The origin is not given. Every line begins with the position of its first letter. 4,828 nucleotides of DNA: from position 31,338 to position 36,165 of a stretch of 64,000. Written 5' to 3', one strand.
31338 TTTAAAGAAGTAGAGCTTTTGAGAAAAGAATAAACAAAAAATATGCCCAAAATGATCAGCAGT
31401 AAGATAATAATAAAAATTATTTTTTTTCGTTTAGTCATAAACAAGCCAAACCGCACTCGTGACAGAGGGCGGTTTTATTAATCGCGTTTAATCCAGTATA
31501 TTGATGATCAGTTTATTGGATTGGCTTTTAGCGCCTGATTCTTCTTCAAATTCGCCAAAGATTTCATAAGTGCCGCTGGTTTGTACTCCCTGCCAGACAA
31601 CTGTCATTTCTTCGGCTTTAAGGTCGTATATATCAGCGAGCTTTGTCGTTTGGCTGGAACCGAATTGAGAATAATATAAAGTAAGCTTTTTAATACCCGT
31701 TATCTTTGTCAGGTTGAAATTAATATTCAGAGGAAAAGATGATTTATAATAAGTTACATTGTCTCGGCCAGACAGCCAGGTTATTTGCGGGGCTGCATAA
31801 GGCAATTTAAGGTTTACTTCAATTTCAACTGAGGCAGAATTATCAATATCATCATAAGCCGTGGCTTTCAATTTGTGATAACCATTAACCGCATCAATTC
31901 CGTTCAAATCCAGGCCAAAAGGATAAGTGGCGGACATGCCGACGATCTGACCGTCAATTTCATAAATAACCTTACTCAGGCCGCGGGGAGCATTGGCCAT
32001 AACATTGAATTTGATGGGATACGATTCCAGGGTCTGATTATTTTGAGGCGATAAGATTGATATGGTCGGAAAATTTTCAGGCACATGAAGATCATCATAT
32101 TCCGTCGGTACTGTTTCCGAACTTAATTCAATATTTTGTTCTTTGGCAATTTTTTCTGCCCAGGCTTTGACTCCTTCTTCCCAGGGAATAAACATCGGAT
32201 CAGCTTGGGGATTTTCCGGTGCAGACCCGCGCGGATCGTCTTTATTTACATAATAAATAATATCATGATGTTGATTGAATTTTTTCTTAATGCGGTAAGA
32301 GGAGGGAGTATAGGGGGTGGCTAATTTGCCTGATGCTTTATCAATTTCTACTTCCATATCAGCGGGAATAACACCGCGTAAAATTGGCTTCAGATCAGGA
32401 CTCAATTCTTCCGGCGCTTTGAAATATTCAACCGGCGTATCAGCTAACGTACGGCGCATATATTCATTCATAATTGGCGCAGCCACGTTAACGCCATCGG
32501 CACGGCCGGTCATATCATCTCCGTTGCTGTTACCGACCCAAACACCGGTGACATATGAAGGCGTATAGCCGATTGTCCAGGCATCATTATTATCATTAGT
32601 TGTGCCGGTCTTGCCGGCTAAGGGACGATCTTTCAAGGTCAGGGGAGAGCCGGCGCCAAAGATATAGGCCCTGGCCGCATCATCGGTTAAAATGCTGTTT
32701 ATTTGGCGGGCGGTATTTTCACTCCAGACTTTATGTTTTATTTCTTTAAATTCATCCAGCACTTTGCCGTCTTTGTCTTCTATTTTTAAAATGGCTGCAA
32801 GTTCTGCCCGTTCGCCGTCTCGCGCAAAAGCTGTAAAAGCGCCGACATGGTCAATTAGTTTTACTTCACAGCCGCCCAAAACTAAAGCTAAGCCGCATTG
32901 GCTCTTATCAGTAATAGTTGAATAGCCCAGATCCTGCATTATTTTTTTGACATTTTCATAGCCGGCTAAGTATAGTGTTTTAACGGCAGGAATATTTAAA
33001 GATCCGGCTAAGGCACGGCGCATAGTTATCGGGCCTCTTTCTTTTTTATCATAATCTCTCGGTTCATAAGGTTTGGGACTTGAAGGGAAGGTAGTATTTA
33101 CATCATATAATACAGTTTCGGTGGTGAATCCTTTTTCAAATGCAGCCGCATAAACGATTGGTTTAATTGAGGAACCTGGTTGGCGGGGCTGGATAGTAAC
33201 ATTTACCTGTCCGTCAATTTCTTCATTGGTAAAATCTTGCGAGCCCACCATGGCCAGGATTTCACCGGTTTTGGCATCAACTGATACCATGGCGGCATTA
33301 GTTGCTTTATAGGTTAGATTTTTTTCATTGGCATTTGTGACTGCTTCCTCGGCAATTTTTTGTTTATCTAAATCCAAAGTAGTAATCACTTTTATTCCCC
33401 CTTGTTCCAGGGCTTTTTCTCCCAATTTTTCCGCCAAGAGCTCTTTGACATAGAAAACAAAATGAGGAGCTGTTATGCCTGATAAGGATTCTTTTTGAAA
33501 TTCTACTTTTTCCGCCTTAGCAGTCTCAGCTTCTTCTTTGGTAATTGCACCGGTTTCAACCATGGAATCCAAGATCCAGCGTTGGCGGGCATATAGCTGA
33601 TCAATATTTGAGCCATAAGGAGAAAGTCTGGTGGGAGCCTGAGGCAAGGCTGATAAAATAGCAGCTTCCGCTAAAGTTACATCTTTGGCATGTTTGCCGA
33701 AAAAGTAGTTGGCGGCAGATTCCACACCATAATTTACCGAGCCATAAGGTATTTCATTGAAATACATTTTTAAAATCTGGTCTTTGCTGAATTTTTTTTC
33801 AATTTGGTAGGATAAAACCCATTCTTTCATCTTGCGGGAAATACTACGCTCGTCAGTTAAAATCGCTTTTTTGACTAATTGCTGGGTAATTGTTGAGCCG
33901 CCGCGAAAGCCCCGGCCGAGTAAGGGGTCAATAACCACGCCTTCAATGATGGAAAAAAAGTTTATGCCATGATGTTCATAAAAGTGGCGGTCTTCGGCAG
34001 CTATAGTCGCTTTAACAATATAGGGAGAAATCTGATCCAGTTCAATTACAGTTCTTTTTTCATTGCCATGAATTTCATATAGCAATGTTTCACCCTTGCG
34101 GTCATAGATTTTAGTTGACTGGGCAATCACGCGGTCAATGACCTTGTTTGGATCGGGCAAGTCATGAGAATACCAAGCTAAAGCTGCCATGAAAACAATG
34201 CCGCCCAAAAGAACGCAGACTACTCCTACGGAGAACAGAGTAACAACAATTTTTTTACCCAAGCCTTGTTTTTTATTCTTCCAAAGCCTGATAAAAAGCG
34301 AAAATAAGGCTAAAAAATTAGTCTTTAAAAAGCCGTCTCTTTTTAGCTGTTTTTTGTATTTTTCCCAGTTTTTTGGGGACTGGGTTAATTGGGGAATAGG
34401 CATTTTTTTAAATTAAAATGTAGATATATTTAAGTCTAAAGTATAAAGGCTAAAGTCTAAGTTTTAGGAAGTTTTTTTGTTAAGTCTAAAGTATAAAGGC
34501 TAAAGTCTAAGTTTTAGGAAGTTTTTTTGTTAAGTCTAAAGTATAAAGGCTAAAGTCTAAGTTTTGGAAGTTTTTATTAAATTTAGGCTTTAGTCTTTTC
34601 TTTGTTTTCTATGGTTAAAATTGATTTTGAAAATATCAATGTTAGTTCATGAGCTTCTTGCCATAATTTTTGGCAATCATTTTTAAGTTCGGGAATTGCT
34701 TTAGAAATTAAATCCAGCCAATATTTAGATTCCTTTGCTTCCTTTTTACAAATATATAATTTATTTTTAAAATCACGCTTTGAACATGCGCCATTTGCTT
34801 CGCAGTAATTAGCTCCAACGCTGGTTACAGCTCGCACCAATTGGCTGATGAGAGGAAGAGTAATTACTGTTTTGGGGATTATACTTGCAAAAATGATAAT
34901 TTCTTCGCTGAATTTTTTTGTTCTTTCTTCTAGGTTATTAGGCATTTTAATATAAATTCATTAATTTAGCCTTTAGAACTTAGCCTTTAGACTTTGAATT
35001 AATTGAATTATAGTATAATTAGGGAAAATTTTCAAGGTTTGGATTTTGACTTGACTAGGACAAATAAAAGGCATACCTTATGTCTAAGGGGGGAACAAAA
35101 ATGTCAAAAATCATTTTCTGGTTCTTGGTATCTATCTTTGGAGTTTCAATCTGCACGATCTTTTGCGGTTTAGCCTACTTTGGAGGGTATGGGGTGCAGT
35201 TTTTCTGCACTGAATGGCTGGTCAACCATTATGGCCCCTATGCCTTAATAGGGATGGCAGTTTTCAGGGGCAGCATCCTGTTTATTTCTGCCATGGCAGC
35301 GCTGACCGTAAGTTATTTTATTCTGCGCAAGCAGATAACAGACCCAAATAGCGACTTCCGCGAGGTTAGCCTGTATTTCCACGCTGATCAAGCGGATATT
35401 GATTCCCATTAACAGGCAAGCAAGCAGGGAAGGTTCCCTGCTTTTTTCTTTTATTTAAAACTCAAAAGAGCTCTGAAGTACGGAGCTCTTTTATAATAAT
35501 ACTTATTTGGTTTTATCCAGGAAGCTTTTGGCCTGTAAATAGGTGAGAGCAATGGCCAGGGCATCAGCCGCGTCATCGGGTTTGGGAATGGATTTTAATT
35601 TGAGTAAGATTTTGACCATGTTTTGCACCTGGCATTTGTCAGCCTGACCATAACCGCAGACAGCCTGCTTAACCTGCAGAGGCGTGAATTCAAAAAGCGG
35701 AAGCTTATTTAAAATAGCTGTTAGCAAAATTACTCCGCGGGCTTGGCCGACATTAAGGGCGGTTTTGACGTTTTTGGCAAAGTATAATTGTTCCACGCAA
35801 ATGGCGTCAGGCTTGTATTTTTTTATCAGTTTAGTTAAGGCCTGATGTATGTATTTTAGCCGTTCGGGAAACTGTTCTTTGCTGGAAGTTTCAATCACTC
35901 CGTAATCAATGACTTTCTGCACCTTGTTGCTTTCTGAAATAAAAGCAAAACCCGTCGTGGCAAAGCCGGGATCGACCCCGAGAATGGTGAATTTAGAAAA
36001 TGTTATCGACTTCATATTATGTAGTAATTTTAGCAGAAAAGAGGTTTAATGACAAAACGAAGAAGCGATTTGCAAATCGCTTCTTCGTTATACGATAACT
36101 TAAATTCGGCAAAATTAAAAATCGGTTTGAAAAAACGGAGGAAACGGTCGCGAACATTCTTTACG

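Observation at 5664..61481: At least twelve GC-rich single-gene islands in an AT-rich genome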

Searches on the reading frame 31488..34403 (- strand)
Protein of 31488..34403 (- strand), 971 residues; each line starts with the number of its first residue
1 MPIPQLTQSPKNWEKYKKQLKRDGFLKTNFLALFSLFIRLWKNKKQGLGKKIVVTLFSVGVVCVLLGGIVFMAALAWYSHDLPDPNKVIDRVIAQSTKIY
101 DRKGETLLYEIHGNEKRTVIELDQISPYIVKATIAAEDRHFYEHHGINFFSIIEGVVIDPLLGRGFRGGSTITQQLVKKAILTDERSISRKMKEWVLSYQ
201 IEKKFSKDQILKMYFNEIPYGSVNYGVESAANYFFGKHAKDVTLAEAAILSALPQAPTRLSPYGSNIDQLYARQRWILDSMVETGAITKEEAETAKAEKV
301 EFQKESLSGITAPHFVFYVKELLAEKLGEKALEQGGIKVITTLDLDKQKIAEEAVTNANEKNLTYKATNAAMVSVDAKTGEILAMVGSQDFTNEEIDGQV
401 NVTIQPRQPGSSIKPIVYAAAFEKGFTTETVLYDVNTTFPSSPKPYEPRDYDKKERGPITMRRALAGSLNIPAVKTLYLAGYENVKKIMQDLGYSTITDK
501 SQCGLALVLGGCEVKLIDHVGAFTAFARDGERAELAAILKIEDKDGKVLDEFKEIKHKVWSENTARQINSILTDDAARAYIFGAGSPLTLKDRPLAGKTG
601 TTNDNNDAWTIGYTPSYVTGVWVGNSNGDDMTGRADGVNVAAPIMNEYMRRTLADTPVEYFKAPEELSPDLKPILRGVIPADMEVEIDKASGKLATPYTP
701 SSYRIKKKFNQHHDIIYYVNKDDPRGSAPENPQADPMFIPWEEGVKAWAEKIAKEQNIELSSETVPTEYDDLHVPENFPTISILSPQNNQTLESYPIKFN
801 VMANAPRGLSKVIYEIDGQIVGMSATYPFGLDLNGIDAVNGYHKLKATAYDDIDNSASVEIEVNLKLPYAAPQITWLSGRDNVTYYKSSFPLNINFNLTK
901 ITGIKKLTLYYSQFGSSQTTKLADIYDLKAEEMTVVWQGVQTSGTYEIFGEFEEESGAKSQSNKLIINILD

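Call 72: search_protein_families(library=pfam, max_evalue=0.001, proteins=[window:31488-34403:-])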
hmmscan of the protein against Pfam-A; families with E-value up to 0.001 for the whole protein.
window:31488-34403:- (971 aa): 3 families
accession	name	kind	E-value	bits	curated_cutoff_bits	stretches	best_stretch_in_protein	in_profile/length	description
PF00912.28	Transgly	-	1.4e-56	191.2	27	1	107-281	4-177/178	Transglycosylase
PF00905.27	Transpeptidase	-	1.6e-29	103.5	22.1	1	371-649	2-298/299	Penicillin binding protein transpeptidase domain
PF17957.7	Big_7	-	7.6e-10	39.7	24.1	1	779-847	1-70/70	Bacterial Ig domain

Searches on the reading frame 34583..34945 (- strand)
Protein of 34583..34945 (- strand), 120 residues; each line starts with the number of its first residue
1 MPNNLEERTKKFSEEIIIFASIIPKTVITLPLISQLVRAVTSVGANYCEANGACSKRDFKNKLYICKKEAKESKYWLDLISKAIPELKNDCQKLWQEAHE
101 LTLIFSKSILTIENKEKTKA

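Call 72: search_protein_families(library=pfam, max_evalue=0.001, proteins=[window:34583-34945:-])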
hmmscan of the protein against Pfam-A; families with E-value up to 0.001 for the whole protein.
window:34583-34945:- (120 aa): 1 family
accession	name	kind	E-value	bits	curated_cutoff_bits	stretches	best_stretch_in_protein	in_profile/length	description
PF05635.17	23S_rRNA_IVP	-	1.1e-14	55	33.8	1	8-102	8-101/106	23S rRNA-intervening sequence protein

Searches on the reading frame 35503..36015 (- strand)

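Call 88: search_protein_families(library=pfam, max_evalue=0.001, proteins=[window:35503-36015:-])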
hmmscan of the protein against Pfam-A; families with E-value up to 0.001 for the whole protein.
window:35503-36015:- (170 aa): 2 families
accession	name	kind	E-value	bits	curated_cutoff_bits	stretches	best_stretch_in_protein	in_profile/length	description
PF02075.23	RuvC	-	2.5e-53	180.4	22.2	1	11-158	1-147/148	Crossover junction endodeoxyribonuclease RuvC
PF24132.1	DUF7399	-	9.2e-05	23.3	27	0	28-104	51-127/134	Family of unknown function (DUF7399)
